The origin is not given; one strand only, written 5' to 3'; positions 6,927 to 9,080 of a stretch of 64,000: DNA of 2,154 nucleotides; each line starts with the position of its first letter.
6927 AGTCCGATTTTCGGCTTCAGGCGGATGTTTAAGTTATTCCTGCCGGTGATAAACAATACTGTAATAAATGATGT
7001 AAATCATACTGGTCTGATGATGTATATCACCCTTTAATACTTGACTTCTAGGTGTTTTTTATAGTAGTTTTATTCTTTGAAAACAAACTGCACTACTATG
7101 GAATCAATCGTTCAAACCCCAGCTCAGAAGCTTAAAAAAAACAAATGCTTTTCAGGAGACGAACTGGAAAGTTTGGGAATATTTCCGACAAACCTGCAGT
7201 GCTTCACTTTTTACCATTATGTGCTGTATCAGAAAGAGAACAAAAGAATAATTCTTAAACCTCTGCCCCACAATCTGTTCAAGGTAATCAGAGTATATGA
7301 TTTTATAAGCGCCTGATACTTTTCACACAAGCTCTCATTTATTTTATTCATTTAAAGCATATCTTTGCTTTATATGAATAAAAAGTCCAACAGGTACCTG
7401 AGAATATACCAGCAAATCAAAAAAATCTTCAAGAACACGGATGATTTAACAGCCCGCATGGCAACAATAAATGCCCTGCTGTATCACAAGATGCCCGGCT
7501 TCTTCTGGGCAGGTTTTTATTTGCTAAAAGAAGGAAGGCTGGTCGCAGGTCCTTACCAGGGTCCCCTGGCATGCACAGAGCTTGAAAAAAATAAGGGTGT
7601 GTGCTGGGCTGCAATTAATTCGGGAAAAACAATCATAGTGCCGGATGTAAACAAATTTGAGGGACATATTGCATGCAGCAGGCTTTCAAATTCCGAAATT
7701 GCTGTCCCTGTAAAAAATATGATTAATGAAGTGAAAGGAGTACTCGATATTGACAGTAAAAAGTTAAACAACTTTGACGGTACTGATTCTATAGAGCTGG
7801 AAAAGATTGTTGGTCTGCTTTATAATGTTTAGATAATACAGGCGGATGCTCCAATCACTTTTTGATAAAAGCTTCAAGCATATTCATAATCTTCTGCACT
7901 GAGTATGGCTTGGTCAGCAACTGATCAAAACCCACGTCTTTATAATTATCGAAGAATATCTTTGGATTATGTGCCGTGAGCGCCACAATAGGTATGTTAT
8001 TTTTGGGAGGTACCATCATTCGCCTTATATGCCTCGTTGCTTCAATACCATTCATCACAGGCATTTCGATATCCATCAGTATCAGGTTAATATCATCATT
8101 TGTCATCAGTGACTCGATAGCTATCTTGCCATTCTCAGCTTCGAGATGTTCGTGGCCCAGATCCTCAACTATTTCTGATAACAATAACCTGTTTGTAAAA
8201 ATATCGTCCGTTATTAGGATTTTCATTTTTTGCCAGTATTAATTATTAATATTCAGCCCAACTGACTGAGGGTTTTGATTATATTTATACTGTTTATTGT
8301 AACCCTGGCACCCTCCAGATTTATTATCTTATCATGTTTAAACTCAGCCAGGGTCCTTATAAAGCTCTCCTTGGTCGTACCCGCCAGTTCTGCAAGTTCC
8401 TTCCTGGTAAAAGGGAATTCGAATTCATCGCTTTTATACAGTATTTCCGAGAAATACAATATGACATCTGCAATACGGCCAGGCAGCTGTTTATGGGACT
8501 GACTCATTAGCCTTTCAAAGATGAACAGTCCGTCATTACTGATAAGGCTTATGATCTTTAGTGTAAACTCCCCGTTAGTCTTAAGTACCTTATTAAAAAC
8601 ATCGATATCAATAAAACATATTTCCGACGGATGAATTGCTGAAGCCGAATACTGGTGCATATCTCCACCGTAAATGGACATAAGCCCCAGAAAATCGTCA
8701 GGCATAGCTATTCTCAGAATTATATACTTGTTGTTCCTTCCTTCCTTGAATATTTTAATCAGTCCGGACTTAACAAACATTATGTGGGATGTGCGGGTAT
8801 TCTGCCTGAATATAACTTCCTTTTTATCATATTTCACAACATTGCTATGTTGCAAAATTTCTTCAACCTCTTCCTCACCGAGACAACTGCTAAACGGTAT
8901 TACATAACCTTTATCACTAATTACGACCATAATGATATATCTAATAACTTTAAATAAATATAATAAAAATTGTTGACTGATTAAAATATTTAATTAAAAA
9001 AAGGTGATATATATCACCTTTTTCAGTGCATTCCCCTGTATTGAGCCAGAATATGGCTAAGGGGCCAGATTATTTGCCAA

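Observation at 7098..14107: Candidate undescribed signalling module: Crp/Fnr, three lone receivers, output-less GAF/PAS sensor and degenerate hybrid kinase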

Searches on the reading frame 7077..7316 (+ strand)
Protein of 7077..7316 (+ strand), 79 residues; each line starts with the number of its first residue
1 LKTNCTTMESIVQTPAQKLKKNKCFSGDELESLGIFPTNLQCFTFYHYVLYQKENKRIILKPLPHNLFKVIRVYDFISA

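Call 3: search_protein_families(library=pfam, proteins=[window:7077-7316:+], max_evalue=0.01)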
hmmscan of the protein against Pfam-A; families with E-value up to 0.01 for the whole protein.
window:7077-7316:+ (79 aa): 0 families

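Call 4: search_protein_families(library=ncbifam, proteins=[window:7077-7316:+], max_evalue=0.01)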
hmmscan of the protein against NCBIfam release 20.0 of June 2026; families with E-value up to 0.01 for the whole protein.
window:7077-7316:+ (79 aa): 0 families

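Call 49: search_protein_families(library=pfam, proteins=[window:7098-7316:+], max_evalue=0.01)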
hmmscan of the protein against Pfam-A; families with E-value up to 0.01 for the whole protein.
window:7098-7316:+ (72 aa): 0 families

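Call 61: find_homologous_proteins(query=window:7098-7316:+, max_evalue=0.001)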
Query window:7098-7316:+ (72 aa): 105 proteins with E <= 0.001 among 105 candidates.
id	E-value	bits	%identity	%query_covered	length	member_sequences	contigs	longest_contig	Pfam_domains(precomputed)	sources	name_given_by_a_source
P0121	2.9e-39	149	96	100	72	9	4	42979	-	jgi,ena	jgi:hypothetical protein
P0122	5.6e-36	139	88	100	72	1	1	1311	-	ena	-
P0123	4.0e-35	136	86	100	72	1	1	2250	-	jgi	jgi:hypothetical protein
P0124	8.0e-35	135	85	100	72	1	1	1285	-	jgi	-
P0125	1.5e-34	134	85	100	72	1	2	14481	-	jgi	jgi:hypothetical protein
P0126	2.4e-34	134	83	100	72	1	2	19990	-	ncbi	-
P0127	5.0e-34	133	81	100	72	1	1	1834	-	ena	-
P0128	6.2e-34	132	83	100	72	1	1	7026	-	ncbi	-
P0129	3.6e-33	130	78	100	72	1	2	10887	-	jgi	jgi:hypothetical protein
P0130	6.0e-33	129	82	100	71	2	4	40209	-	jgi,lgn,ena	-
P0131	6.6e-33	129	79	100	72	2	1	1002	-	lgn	-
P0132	6.7e-33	129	78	100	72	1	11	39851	-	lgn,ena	-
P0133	7.7e-33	129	82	100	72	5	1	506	-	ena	-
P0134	8.3e-33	129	79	100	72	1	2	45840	-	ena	-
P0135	1.2e-32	128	79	100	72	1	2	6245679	-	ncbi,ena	-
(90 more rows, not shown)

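Call 66: predict_structure(alignment_id=A2)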
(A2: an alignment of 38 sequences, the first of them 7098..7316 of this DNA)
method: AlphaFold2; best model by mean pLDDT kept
length: 72 residues; sequences in the alignment: 38
mean_pLDDT: 79.4   pTM: 0.64
mean pLDDT of the five models: 79.4, 77.8, 76.2, 75.3, 75.1
residues with pLDDT >= 90: 22; 70-90: 32; 50-70: 9; < 50: 9
segments of 3 or more residues with pLDDT < 50: 1-9
pLDDT, mean of each block of 10 residues (from residue 1): 45 82 90 71 89 91 89 74
secondary structure, 60 per line:
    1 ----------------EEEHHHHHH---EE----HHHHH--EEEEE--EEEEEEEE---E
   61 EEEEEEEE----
elements in order: E17-19 H20-25 H35-39 E42-46 E49-56 E60-68

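Call 68: fold_search(model_id=the predicted structure, library=pdb)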
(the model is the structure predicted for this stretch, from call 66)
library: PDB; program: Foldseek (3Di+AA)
matches with E <= 10: 420; with E <= 0.001: 0
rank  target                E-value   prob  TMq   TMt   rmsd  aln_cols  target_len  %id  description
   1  3df6_A                3.8e-01  0.72  0.46  0.35   6.2        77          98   13  The thermo- and acido-stable ORF-99 from the archaeal virus AFV1 (released 2009-06-16)
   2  3djw_A                6.2e-01  0.66  0.46  0.36   5.8        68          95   13  The thermo- and acido-stable ORF-99 from the archaeal virus AFV1 (released 2009-06-16)
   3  3kvp_C                6.6e-01  0.60  0.35  0.53   3.7        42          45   14  Crystal Structure of Uncharacterized protein ymzC Precursor from Bacillus subtilis, Northeast Structural Genomics Cons (released 2010-02-02)
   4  3kvp_A                7.9e-01  0.63  0.38  0.58   3.7        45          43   13  Crystal Structure of Uncharacterized protein ymzC Precursor from Bacillus subtilis, Northeast Structural Genomics Cons (released 2010-02-02)
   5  3kvp_E                9.5e-01  0.54  0.37  0.56   3.8        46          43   13  Crystal Structure of Uncharacterized protein ymzC Precursor from Bacillus subtilis, Northeast Structural Genomics Cons (released 2010-02-02)
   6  3kvp_F                9.5e-01  0.51  0.35  0.56   3.7        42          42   14  Crystal Structure of Uncharacterized protein ymzC Precursor from Bacillus subtilis, Northeast Structural Genomics Cons (released 2010-02-02)
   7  3df6_B                9.5e-01  0.51  0.45  0.34   5.7        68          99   13  The thermo- and acido-stable ORF-99 from the archaeal virus AFV1 (released 2009-06-16)
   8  5ltw_C                9.5e-01  0.10  0.27  0.18  12.9        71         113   14  Complex of human 14-3-3 sigma CLU1 mutant with phosphorylated heat shock protein B6 (released 2017-02-01)
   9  3bpq_B                1.0e+00  0.44  0.42  0.37   3.8        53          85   13  Crystal Structure of RelB-RelE antitoxin-toxin complex from Methanococcus jannaschii (released 2008-12-23)
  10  5ltw_G                1.1e+00  0.09  0.27  0.18  12.4        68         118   13  Complex of human 14-3-3 sigma CLU1 mutant with phosphorylated heat shock protein B6 (released 2017-02-01)
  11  5f4h_B                1.3e+00  0.13  0.25  0.06   5.6        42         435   17  Archael RuvB-like Holiday junction helicase (released 2016-12-21)
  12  5f4h_A                1.3e+00  0.13  0.25  0.06   5.6        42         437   17  Archael RuvB-like Holiday junction helicase (released 2016-12-21)
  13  6af4_C                1.6e+00  0.51  0.41  0.26   3.0        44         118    9  Toxin-Antitoxin module from Streptococcus pneumoniae (released 2019-08-14)
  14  6x0a_I                1.6e+00  0.35  0.43  0.37   3.8        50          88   10  X-ray structure of a chimeric ParDE toxin-antitoxin complex from Mesorhizobium opportunistum (released 2020-11-25)
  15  6af3_E                1.7e+00  0.47  0.41  0.27   3.1        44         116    9  Toxin-Antitoxin module from Streptococcus pneumoniae (released 2019-08-14)
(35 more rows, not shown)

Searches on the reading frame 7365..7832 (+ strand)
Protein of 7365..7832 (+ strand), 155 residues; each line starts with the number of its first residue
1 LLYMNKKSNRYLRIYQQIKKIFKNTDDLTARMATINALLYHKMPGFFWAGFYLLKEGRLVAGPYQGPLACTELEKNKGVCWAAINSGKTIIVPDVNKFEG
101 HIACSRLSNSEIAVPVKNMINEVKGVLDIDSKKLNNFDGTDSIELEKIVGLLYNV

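Call 3: search_protein_families(library=pfam, proteins=[window:7365-7832:+], max_evalue=0.01)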
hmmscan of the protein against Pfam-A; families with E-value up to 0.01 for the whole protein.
window:7365-7832:+ (155 aa): 2 families
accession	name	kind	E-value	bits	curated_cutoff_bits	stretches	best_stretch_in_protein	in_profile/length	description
PF13185.12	GAF_2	-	2.6e-07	31.4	28.6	1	49-147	22-126/136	GAF domain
PF01590.32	GAF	-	0.00056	20.9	22.4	1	49-133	22-111/133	GAF domain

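Call 4: search_protein_families(library=ncbifam, proteins=[window:7365-7832:+], max_evalue=0.01)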
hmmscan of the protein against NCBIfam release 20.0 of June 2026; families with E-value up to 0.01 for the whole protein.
window:7365-7832:+ (155 aa): 0 families

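Call 75: search_solved_structures(query=window:7365-7832:+, max_evalue=0.001, show_alignments=1)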
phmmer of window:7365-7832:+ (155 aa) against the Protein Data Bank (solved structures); distinct sequences matched with E-value up to 0.001: 10.
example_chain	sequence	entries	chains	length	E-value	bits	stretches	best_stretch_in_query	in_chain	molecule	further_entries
1vhm_A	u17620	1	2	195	5.6e-28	101.2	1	5-152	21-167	Protein yebR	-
3ksf_A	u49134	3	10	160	8.8e-28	100.5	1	10-152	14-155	Putative uncharacterized protein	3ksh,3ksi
3mmh_A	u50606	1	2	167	1.4e-27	99.9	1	6-151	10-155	Methionine-R-sulfoxide reductase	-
5hl6_A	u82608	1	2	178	2.4e-27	99.1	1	7-148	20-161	Putative GAF sensor protein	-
8dgd_A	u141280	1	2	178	1.1e-26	96.9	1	8-149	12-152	GAF domain-containing protein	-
3ksg_A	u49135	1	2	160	2.3e-26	96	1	10-152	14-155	Putative uncharacterized protein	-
3rfb_A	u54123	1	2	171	1.3e-25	93.5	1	4-152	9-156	Putative uncharacterized protein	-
1f5m_A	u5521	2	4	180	9e-24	87.5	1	34-152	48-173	GAF | UPF0067 GAF domain-containing protein YKL069W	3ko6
4mmn_A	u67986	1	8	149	3.6e-10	43.4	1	36-152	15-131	Putative uncharacterized protein Ta0848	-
4mn7_A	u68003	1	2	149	9e-09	38.8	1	36-152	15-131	Putative uncharacterized protein Ta0848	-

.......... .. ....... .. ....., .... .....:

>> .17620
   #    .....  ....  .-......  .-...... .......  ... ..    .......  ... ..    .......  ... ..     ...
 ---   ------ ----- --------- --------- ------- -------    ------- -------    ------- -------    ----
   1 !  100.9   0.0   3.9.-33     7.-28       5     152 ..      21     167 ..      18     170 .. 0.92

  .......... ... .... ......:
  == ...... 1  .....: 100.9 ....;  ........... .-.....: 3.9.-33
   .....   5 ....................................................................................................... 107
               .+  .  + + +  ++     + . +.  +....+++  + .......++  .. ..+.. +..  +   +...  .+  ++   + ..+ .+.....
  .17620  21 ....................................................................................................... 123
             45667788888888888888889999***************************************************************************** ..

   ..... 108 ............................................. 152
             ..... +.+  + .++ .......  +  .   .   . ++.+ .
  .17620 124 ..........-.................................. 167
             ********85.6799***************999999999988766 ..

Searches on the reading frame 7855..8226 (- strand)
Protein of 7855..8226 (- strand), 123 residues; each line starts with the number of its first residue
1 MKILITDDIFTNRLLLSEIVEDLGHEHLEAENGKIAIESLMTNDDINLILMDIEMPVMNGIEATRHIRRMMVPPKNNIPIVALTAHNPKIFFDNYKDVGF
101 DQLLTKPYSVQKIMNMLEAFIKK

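Call 3: search_protein_families(library=pfam, proteins=[window:7855-8226:-], max_evalue=0.01)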
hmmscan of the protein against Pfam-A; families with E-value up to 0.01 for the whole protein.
window:7855-8226:- (123 aa): 1 family
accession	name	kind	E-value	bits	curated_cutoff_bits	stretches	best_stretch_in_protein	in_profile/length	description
PF00072.30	Response_reg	-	2.1e-21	76.6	30.2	1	3-117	1-110/111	Response regulator receiver domain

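Call 4: search_protein_families(library=ncbifam, proteins=[window:7855-8226:-], max_evalue=0.01)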
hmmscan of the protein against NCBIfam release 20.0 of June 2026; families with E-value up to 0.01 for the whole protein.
window:7855-8226:- (123 aa): 81 families (the best 25 are shown)
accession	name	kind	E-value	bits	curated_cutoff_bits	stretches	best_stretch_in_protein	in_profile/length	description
NF011874.0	PRK15347.1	equivalog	3.7e-19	68.3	852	1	1-119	691-808/921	two component system sensor kinase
NF008318.0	PRK11107.1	equivalog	1.9e-18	65.9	890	1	1-122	668-786/920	two-component sensor histidine kinase BarA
NF008302.0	PRK11091.1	equivalog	2.4e-18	65.7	838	1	2-122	527-644/779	aerobic respiration two-component sensor histidine kinase ArcB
NF041945.1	LuxN_Vibrio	equivalog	1.8e-17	62.8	1550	1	3-122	723-836/839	quorum-sensing autoinducer 1 sensor kinase/phosphatase LuxN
TIGR02956.1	TMAO_torS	equivalog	1e-15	57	676.5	1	2-121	703-820/967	TMAO reductase system sensor histidine kinase/response regulator TorS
NF008099.0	PRK10841.1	equivalog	1.8e-15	55.8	920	1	1-122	825-941/949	two-component system sensor histidine kinase RcsC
NF041367.1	CheY_Halo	equivalog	7.9e-14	52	200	1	3-118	1-111/114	chemotaxis protein CheY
NF041947.1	LuxQ_Vibrio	equivalog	1.7e-13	49.4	1200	1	2-120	724-838/843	quorum-sensing autoinducer 2 sensor kinase/phosphatase LuxQ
NF045901.1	HisKinLetSLeg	equivalog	4.6e-13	48.1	1650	1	2-122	673-790/906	two-component system sensor histidine kinase LetS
NF007135.0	PRK09581.1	equivalog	2.7e-12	46.2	474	1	2-112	4-111/457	PleD family two-component system response regulator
NF007969.0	PRK10693.1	equivalog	3.6e-12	46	329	1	2-109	9-111/337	two-component system response regulator RssB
TIGR02154.1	PhoB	equivalog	5.2e-12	45.6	296.2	1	2-122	4-121/226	phosphate regulon transcriptional regulator PhoB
NF007005.1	PRK09468.1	equivalog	5.9e-12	45.5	331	1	2-122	5-120/237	osmolarity response regulator transcription factor OmpR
NF033120.0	vanR_FM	exception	1.4e-11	44.5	460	1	2-121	5-118/231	vancomycin resistance response regulator transcription factor, VanR-F/VanR-M family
NF041880.1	EPS_EpsF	equivalog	1.4e-11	43.6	900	1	7-121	2-114/492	response regulator EpsF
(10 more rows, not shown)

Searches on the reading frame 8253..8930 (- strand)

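Call 3: search_protein_families(library=pfam, proteins=[window:8253-8930:-], max_evalue=0.01)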
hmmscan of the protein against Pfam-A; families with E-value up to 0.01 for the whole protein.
window:8253-8930:- (225 aa): 2 families
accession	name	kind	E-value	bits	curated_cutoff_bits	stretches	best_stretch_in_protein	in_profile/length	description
PF00027.35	cNMP_binding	-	2.1e-17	63.3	27.5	1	32-119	2-89/89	Cyclic nucleotide-binding domain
PF13545.12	HTH_Crp_2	-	1.6e-12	47.7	27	1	151-214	1-63/70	Crp-like helix-turn-helix domain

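Call 4: search_protein_families(library=ncbifam, proteins=[window:8253-8930:-], max_evalue=0.01)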
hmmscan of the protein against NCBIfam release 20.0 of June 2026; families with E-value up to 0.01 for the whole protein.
window:8253-8930:- (225 aa): 10 families
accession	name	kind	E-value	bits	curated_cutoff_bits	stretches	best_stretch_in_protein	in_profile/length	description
NF008732.0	PRK11753.1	equivalog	2.4e-14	53.3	266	1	19-212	13-210/214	cAMP-activated global transcriptional regulator CRP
NF008365.0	PRK11161.1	subfamily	2.9e-13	49.7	228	1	11-222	30-243/250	fumarate/nitrate reduction transcriptional regulator Fnr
NF006901.0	PRK09392.1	equivalog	6.4e-12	45.3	211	1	16-221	17-220/236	transcriptional activator FtrB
NF050806.1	TransRegFixKCaul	equivalog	8.4e-11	41.5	300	1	28-210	22-201/215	transcriptional regulator FixK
NF045989.1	TransRegFnrLRhodb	equivalog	6.5e-09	35.4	300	1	20-215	27-228/245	transcriptional regulator FnrL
NF007707.0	PRK10402.1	subfamily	7.2e-08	32.3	180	1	24-219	26-215/226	transcriptional regulator YeiL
NF052518.1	TransRegLdrP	equivalog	2.7e-07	30.8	300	1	33-210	3-176/195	transcriptional regulator LdrP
NF010499.0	PRK13918.1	equivalog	0.00025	20.6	274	1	29-213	12-192/205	CRP/FNR family transcriptional regulator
TIGR03697.1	NtcA_cyano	equivalog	0.00027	20.8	244.95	1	40-213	4-183/193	global nitrogen regulator NtcA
NF041163.2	encap_f2b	equivalog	0.0055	15.9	400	1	17-123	83-190/450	family 2B encapsulin nanocompartment shell protein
